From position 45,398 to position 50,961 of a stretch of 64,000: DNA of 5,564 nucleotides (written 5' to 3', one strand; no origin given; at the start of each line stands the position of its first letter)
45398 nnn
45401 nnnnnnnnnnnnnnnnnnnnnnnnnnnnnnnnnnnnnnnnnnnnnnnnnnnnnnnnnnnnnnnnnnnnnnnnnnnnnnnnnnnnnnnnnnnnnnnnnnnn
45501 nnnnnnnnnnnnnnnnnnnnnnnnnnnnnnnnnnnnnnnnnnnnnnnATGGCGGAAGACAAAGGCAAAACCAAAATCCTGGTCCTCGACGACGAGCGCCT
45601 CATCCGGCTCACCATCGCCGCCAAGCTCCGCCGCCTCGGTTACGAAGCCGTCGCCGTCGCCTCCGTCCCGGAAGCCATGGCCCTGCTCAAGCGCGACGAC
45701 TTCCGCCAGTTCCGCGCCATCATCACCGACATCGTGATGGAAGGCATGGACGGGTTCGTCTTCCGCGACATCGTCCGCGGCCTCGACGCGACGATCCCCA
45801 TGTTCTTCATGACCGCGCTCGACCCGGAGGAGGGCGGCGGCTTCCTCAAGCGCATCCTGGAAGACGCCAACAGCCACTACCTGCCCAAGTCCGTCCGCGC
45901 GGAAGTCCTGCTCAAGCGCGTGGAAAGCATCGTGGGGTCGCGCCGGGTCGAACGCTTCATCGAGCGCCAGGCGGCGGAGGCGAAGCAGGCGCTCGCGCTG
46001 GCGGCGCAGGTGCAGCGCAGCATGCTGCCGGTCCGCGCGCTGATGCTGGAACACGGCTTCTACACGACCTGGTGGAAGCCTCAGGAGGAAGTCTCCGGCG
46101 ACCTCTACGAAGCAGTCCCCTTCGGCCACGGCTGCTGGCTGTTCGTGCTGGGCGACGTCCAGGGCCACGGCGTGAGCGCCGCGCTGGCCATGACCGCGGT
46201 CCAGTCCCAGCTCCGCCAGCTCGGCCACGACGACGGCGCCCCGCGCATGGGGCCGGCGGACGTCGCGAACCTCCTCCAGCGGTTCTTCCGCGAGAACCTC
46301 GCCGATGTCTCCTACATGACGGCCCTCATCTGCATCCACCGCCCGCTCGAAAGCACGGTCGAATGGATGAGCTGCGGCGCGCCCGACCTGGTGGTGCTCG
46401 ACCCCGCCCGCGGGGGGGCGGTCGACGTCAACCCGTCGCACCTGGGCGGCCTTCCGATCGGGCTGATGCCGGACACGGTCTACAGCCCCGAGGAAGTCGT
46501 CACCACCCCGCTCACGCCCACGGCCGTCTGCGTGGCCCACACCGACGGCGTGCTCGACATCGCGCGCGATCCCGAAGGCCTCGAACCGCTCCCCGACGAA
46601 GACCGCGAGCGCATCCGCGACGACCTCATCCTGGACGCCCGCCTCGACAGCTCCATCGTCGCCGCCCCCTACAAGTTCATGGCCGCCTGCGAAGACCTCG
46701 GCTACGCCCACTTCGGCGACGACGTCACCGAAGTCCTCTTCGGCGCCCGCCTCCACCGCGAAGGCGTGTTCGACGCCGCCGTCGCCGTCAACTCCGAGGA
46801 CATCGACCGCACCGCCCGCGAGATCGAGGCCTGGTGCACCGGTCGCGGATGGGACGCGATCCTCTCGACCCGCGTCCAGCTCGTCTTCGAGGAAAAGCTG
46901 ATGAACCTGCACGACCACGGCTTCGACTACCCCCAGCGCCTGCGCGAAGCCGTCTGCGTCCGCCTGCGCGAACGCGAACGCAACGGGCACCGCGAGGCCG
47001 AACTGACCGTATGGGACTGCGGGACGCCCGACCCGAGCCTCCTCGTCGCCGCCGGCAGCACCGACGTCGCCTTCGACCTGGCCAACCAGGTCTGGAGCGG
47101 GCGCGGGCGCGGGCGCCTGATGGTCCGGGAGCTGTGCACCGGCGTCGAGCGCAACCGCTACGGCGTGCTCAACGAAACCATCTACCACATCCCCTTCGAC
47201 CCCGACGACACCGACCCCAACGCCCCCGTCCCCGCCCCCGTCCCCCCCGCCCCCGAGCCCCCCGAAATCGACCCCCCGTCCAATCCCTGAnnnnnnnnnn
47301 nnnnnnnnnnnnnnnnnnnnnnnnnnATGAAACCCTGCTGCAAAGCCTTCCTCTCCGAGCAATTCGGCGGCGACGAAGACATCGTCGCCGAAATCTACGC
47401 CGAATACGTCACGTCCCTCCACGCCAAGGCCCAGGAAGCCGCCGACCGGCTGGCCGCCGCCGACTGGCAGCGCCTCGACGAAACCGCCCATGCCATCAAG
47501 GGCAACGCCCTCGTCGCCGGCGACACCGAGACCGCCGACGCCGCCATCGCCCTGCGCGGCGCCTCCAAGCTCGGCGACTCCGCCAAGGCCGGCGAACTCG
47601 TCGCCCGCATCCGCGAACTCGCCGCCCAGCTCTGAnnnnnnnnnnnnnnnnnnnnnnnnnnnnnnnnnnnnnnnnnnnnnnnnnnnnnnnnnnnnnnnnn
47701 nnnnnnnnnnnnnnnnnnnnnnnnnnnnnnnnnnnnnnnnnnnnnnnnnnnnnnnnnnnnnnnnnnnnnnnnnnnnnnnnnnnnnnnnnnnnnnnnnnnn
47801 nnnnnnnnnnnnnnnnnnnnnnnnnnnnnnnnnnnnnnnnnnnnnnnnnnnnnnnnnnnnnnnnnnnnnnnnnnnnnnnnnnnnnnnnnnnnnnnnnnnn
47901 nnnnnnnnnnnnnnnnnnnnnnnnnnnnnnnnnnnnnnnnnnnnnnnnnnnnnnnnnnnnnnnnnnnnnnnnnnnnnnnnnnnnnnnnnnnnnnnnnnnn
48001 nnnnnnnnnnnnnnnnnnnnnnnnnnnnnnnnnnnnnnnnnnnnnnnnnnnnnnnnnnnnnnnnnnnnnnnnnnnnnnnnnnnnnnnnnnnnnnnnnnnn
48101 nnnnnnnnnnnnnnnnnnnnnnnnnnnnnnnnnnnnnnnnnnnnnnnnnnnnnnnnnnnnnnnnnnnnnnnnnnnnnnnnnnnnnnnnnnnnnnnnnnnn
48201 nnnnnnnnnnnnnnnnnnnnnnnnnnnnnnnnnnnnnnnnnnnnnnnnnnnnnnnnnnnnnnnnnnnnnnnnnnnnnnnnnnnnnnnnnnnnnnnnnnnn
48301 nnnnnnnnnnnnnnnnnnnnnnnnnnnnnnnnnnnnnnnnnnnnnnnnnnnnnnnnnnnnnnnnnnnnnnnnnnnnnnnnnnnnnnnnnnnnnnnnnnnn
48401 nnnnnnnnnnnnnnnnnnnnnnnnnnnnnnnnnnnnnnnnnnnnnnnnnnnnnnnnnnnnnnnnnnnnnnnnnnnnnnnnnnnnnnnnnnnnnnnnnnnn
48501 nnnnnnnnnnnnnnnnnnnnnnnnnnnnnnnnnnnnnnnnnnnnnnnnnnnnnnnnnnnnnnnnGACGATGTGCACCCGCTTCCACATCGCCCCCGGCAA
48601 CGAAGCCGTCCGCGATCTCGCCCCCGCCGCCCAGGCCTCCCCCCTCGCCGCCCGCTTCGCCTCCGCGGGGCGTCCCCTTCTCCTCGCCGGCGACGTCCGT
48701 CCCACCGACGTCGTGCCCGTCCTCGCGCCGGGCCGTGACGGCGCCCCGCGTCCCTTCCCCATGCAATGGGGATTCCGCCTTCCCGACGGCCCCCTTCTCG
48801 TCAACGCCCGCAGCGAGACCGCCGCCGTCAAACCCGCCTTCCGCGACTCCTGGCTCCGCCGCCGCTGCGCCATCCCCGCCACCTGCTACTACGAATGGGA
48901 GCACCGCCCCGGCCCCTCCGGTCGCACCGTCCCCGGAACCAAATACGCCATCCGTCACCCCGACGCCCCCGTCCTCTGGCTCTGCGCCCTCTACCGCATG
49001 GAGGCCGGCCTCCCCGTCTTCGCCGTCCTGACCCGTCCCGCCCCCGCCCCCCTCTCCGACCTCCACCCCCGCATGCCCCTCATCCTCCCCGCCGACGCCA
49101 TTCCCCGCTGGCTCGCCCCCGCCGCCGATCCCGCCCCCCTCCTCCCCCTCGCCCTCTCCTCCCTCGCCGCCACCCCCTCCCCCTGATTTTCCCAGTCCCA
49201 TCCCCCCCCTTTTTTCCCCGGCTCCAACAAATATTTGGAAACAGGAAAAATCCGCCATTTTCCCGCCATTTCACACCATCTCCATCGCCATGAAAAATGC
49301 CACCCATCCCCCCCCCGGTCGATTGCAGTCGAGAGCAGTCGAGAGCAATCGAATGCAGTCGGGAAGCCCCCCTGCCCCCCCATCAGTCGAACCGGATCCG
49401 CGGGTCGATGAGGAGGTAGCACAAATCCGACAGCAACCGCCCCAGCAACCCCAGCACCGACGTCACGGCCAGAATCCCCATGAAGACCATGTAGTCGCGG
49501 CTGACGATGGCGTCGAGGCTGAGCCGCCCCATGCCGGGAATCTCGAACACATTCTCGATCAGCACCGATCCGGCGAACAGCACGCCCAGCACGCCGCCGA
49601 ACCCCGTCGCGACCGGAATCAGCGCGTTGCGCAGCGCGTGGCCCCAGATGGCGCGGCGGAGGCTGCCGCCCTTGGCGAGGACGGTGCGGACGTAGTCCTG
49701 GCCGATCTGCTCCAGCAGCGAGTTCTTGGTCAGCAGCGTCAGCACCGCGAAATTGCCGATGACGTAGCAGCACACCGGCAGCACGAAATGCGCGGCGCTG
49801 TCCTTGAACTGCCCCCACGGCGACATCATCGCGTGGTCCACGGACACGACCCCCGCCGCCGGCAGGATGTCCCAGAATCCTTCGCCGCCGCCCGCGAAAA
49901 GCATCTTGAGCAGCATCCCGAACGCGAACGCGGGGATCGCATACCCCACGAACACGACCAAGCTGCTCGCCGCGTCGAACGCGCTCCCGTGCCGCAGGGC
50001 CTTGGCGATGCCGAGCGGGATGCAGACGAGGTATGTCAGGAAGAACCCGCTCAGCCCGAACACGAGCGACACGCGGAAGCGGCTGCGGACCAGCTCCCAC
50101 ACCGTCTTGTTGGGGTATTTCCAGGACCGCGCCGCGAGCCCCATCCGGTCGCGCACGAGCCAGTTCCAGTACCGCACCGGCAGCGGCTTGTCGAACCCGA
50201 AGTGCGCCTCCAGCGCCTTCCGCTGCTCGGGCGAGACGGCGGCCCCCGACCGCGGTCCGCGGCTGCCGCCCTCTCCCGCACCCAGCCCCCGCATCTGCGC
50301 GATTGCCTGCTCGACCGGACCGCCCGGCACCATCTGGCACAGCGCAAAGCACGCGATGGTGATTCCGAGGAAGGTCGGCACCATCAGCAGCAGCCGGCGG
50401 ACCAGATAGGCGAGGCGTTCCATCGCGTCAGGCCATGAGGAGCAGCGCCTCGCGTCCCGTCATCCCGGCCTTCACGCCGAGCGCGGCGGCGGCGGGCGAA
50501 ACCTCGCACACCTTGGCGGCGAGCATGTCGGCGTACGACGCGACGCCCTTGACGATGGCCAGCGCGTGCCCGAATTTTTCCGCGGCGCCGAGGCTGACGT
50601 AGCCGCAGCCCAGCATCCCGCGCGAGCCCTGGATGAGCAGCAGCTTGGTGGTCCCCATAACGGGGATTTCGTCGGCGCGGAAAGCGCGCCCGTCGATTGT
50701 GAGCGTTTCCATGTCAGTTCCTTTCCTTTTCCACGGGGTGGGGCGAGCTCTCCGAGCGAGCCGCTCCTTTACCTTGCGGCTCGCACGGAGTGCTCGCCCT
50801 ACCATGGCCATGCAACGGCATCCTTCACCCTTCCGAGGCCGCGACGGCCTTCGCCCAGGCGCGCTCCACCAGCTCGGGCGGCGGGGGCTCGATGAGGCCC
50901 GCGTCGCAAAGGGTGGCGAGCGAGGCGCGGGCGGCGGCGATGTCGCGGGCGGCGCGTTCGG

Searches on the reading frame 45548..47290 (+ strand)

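Call 6: search_protein_families(library=pfam, proteins=[window:45548-47290:+], max_evalue=0.01)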
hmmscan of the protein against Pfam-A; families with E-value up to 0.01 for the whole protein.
window:45548-47290:+ (580 aa): 3 families
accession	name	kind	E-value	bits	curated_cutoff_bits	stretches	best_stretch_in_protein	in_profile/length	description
PF07228.17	SpoIIE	-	2e-26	93.6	25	1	194-396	2-187/192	Stage II sporulation protein E (SpoIIE)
PF00072.30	Response_reg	-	6.8e-12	46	30.2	1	10-125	1-110/111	Response regulator receiver domain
PF13581.12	HATPase_c_2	-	1.8e-05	25.2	27.4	1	416-537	5-116/127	Histidine kinase-like ATPase domain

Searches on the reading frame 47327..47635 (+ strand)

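Call 35: search_protein_families(library=pfam, proteins=[window:47327-47635:+], max_evalue=0.01)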
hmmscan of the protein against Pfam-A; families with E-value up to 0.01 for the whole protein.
window:47327-47635:+ (102 aa): 1 family
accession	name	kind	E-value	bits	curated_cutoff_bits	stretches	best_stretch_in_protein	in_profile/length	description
PF01627.28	Hpt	-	3.7e-06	27.5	24.6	1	22-102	1-81/84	Hpt domain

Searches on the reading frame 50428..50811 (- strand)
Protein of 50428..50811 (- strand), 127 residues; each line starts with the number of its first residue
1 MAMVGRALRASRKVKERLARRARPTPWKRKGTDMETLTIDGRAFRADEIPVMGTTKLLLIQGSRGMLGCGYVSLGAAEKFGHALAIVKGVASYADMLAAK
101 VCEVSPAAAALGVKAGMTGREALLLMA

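Call 35: search_protein_families(library=pfam, proteins=[window:50428-50811:-], max_evalue=0.01)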
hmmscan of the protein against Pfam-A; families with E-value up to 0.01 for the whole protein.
window:50428-50811:- (127 aa): 1 family
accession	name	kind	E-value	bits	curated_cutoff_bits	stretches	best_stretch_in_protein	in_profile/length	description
PF08827.16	DUF1805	-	1e-17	64.5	29.5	1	68-126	1-64/64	Domain of unknown function (DUF1805)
